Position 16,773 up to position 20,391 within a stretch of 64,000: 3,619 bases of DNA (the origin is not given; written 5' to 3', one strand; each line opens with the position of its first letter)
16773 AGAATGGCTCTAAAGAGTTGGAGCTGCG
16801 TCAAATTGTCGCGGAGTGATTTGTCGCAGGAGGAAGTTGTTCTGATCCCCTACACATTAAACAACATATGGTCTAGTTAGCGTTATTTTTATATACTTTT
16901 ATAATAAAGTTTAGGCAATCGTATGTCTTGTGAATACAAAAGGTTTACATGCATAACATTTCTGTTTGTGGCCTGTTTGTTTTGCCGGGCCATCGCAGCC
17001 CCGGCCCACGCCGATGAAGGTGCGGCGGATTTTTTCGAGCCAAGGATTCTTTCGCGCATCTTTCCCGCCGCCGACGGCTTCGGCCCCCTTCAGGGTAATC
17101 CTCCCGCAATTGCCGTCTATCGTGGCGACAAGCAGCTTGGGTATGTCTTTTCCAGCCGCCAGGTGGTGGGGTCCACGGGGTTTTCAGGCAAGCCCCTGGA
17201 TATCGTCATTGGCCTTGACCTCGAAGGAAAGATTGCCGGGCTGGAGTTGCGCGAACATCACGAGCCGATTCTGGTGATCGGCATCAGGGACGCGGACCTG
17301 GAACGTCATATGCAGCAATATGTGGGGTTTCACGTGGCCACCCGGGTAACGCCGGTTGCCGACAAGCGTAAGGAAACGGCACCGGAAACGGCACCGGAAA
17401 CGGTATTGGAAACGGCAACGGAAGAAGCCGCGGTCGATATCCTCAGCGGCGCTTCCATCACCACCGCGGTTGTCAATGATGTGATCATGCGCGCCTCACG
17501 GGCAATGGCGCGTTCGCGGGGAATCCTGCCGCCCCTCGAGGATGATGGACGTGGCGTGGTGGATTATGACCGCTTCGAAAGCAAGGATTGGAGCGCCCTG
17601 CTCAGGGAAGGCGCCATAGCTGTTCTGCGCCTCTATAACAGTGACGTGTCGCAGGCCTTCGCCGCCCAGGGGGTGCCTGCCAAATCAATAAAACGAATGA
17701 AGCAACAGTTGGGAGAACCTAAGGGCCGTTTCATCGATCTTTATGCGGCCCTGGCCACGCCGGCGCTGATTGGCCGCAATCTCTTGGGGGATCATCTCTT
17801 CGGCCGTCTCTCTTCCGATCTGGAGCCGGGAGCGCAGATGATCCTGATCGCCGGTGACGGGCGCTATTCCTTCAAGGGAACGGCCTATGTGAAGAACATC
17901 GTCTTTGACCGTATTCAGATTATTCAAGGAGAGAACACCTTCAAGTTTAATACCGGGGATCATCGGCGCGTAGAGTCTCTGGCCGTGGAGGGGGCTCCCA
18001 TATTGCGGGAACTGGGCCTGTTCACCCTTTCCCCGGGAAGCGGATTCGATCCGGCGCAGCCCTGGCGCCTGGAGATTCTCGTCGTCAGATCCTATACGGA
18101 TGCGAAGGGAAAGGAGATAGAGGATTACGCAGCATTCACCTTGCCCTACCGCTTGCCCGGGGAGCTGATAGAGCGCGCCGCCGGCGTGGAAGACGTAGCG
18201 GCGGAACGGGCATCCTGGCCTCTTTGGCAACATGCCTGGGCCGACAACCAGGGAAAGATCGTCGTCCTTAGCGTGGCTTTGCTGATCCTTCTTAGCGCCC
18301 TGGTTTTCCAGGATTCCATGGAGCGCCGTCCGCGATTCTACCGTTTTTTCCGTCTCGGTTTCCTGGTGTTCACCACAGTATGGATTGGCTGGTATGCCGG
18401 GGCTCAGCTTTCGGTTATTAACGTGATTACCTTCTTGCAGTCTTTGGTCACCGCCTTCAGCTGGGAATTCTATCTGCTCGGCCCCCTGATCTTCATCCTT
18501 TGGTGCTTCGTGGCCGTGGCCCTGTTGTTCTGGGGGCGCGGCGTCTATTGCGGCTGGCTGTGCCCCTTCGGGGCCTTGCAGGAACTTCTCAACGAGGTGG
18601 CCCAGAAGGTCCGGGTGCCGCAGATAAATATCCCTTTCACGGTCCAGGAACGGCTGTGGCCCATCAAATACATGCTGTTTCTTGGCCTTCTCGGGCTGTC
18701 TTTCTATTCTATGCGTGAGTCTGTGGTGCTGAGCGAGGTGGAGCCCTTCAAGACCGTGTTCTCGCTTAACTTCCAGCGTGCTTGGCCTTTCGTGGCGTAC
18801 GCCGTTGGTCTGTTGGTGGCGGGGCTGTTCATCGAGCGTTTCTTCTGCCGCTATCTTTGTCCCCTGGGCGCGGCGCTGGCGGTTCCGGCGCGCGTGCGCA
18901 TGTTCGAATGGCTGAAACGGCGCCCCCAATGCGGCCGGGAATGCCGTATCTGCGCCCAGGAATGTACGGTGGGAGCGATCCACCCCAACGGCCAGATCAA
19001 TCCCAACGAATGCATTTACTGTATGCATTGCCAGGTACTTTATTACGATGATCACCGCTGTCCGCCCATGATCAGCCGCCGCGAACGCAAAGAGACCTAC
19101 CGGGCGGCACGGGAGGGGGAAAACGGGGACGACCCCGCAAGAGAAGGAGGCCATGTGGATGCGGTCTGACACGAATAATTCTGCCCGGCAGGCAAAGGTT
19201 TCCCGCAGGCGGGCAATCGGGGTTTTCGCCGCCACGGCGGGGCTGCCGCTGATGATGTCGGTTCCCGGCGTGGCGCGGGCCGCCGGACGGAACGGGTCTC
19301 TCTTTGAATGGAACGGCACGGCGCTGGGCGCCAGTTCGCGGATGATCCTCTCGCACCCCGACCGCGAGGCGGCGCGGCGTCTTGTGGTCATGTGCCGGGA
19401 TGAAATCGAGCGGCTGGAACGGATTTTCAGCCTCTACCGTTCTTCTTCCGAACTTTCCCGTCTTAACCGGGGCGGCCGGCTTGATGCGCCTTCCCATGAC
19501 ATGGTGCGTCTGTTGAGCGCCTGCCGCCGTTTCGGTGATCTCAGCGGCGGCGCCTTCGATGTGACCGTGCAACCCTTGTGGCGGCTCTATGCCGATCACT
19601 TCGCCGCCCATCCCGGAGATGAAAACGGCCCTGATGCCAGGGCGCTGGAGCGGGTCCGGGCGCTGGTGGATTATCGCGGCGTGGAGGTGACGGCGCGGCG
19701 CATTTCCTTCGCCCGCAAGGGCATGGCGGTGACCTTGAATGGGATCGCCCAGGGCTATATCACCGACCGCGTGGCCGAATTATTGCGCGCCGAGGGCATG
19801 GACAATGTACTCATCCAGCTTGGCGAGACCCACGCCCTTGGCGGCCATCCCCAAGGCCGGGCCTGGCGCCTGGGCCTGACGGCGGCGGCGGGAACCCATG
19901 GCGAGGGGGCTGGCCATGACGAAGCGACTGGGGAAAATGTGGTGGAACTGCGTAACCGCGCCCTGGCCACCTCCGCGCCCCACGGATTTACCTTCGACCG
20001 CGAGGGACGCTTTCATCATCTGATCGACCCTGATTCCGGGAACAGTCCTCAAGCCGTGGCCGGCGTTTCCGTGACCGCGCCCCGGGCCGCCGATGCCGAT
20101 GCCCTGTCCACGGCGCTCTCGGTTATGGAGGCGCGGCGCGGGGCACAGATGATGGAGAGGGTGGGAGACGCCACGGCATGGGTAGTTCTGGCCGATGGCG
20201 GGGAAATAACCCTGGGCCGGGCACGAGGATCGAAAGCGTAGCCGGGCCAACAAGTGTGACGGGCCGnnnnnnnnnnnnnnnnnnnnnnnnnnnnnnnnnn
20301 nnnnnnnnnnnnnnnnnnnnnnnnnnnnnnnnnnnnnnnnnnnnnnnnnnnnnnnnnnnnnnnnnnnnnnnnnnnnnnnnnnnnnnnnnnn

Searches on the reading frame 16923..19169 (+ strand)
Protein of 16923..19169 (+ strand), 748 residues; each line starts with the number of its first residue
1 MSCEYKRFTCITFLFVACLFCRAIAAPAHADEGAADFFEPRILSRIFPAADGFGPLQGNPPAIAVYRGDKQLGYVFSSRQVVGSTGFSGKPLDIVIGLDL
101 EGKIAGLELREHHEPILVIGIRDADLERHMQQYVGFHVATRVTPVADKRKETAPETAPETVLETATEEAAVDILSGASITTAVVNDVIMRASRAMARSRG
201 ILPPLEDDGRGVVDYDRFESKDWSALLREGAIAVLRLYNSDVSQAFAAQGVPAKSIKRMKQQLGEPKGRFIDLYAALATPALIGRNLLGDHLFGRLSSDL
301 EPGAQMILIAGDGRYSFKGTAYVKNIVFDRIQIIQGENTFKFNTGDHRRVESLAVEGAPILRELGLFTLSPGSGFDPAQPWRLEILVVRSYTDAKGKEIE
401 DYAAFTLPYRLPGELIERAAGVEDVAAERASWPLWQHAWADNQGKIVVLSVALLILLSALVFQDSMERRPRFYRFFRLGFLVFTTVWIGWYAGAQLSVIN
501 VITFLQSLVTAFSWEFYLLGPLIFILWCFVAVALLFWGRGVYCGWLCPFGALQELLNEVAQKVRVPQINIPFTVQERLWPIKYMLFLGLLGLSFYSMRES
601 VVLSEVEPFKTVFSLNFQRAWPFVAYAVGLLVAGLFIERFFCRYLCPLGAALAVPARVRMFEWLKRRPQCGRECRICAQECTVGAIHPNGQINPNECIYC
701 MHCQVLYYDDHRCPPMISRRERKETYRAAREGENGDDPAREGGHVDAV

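Call 5: search_protein_families(library=ncbifam, proteins=[window:16923-19169:+])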
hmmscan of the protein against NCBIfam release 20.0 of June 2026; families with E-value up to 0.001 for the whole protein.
window:16923-19169:+ (748 aa): 3 families
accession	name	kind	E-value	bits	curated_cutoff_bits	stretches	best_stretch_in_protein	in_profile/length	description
NF046105.1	TransRegNosR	equivalog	1.9e-230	766.8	1000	1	41-722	19-680/680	transcriptional regulator NosR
TIGR02163.1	napH_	subfamily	9.5e-13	48.2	213.05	1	504-703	48-242/255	NapH/MauN family ferredoxin-type protein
NF007013.0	PRK09477.1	equivalog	1.4e-08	34.2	234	1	502-703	69-265/286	quinol dehydrogenase ferredoxin subunit NapH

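Call 6: search_protein_families(library=pfam, proteins=[window:16923-19169:+])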
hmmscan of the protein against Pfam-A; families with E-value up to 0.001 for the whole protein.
window:16923-19169:+ (748 aa): 2 families
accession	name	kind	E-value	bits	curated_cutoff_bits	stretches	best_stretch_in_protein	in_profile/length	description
PF12801.12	Fer4_5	-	2.1e-17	63.2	22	2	519-565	1-47/48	4Fe-4S binding domain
PF04205.19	FMN_bind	-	0.00061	20.8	22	0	89-191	4-75/77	FMN-binding domain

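Call 10: find_related_loci(query=window:16923-19169:+, collection=genome_contigs, flank=10000)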
Query window:16923-19169:+ (748 aa) in genome_contigs; peptide patterns used: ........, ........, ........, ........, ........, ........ (x = any residue, [..] = any of these).
489 stretches matched a pattern; 477 encode a relative of the query (tblastn E <= 1e-3); the best 80 are kept; 80 distinct loci.
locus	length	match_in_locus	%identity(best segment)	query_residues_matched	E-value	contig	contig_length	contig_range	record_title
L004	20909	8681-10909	94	1-747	0e+0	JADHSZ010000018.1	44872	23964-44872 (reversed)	MAG: Alphaproteobacteria bacterium isolate BS150m-G7 BS-150m-C623, whole genome shotgun sequence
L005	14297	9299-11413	47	10-724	0e+0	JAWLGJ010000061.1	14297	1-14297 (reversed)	MAG: Magnetospirillaceae bacterium isolate 30dZY2.bin.101 NODE_5186_length_14297_cov_4.859417, whole genome shotgun sequ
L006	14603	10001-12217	46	1-740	0e+0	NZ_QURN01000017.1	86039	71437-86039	Mesorhizobium denitrificans strain LA-28 contig_17, whole genome shotgun sequence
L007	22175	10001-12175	45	13-740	0e+0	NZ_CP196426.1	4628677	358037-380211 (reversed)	Pararhizobium sp. O133 chromosome 1, complete sequence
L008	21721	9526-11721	46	1-732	0e+0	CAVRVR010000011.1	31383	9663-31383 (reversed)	MAG: uncultured Alphaproteobacteria bacterium isolate MFD02242.bin.2.75 genome assembly, contig: contig_22581, whole gen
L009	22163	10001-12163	45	11-740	0e+0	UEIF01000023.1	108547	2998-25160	Rhizobiales bacterium isolate AFS040727 genome assembly, contig: contig_23, whole genome shotgun sequence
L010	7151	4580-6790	44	2-745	0e+0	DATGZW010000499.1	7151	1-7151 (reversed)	MAG TPA_asm: Patescibacteria group bacterium isolate SMAG_U10674 k141_482906, whole genome shotgun sequence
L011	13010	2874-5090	46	1-740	0e+0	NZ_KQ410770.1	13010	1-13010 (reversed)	Shinella sp. SUS2 scf_44948_48, whole genome shotgun sequence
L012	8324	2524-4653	45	12-728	0e+0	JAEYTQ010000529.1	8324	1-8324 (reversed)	MAG: Proteobacteria bacterium isolate OH_CBlB_138 k127_2117102, whole genome shotgun sequence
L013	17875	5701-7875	45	13-740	0e+0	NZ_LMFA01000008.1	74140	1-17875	Rhizobium sp. Root482 contig_16, whole genome shotgun sequence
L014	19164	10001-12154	45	12-740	0e+0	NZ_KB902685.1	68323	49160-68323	Rhizobium giardinii bv. giardinii H152 A3AYDRAFT_scaffold_24.25, whole genome shotgun sequence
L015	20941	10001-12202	45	10-739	0e+0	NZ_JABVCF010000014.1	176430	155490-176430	Pseudaminobacter soli (ex Zhang et al. 2022) strain HC19 HC19_scaffold14, whole genome shotgun sequence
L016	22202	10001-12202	44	11-740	0e+0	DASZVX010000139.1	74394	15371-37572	MAG TPA_asm: Hyphomicrobium sp. isolate SMAG_U6142 k141_886668, whole genome shotgun sequence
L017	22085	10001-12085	47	46-740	0e+0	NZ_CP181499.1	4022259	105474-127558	Methylocystis sp. JAN1 chromosome, complete genome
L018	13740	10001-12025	47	35-717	0e+0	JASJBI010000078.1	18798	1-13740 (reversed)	MAG: Alphaproteobacteria bacterium isolate MO_074.B3 MO_074.c_1668, whole genome shotgun sequence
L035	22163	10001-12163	44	17-739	0e+0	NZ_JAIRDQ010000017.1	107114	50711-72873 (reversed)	Bradyrhizobium sp. Oc8 scaffold17-size107114, whole genome shotgun sequence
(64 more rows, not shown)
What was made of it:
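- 16923..19169 (+): NosR/NirI-family membrane flavo-iron-sulfur protein (748 aa), divergent from nirS2 and a possible second target. Calls 5, 6, 10.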

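Call 56: search_protein_families(library=pfam, proteins=[L035:3147-4190:-, L035:3970-4389:-, L035:4424-4921:+, L035:4373-5011:-, L035:5333-5770:-, L035:5911-6282:-, L035:6824-7381:+, L035:7953-8834:-, L035:8933-9667:+])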
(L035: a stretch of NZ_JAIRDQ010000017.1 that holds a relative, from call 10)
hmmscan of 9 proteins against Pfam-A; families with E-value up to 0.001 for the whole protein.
L035:3147-4190:- (347 aa): 3 families
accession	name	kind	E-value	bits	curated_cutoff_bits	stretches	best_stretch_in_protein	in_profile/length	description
PF08241.18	Methyltransf_11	-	5.4e-08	33.8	21.2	1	133-227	2-93/95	Methyltransferase domain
PF13649.12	Methyltransf_25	-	1.8e-07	32.2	27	1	131-225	1-97/97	Methyltransferase domain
PF00398.26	RrnaAD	-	2e-06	27.5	24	1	120-189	23-91/263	Ribosomal RNA adenine dimethylase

L035:3970-4389:- (139 aa): 1 family
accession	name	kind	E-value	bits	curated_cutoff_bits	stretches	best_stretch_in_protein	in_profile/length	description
PF20132.4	DUF6522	-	2.6e-31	107.6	25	1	31-114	4-87/88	Family of unknown function (DUF6522)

L035:4424-4921:+ (165 aa): 0 families

L035:4373-5011:- (212 aa): 0 families

L035:5333-5770:- (145 aa): 1 family
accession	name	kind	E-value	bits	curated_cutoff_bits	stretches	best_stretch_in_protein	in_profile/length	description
PF02082.26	Rrf2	-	3.7e-35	121.4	30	1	6-133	1-130/132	Iron-dependent Transcriptional regulator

L035:5911-6282:- (123 aa): 1 family
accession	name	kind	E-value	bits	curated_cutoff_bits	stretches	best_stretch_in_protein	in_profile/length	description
PF00916.26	Sulfate_transp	-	3.9e-09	36.2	23.2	1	2-46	10-54/380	Sulfate permease family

L035:6824-7381:+ (185 aa): 0 families

L035:7953-8834:- (293 aa): 1 family
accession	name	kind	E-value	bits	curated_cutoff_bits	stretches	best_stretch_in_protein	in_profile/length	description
PF02915.23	Rubrerythrin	-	2.4e-10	41.3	22.8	1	24-162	3-135/137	Rubrerythrin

L035:8933-9667:+ (244 aa): 0 families

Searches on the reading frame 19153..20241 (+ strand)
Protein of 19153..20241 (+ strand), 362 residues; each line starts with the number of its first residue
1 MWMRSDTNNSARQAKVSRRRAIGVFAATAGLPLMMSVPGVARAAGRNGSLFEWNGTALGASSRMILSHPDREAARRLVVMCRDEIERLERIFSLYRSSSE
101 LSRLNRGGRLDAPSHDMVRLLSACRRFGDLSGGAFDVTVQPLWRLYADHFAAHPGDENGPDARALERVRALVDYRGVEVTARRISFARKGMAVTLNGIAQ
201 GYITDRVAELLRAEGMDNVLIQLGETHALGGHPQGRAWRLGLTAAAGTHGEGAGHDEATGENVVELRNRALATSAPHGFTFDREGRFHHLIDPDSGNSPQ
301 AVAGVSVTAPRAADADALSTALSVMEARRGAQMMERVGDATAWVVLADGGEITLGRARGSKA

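Call 5: search_protein_families(library=ncbifam, proteins=[window:19153-20241:+])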
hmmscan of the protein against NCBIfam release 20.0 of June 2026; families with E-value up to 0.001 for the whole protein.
window:19153-20241:+ (362 aa): 1 family
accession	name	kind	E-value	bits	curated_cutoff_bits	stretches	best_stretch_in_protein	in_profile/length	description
NF007774.0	PRK10461.1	equivalog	2.4e-23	82.6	498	1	51-340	35-323/351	FAD:protein FMN transferase ApbE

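Call 6: search_protein_families(library=pfam, proteins=[window:19153-20241:+])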
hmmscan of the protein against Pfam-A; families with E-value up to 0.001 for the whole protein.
window:19153-20241:+ (362 aa): 1 family
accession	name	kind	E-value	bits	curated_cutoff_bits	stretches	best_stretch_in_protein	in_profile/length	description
PF02424.20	ApbE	-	7.7e-59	199.8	25.6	1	81-337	17-258/266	ApbE family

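Call 58: search_protein_families(library=ncbifam, proteins=[window:19153-20241:+], max_evalue=0.01)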
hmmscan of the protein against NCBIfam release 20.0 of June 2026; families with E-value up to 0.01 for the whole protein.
window:19153-20241:+ (362 aa): 1 family
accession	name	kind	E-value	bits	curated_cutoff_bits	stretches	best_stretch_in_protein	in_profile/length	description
NF007774.0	PRK10461.1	equivalog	2.4e-23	82.6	498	1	51-340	35-323/351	FAD:protein FMN transferase ApbE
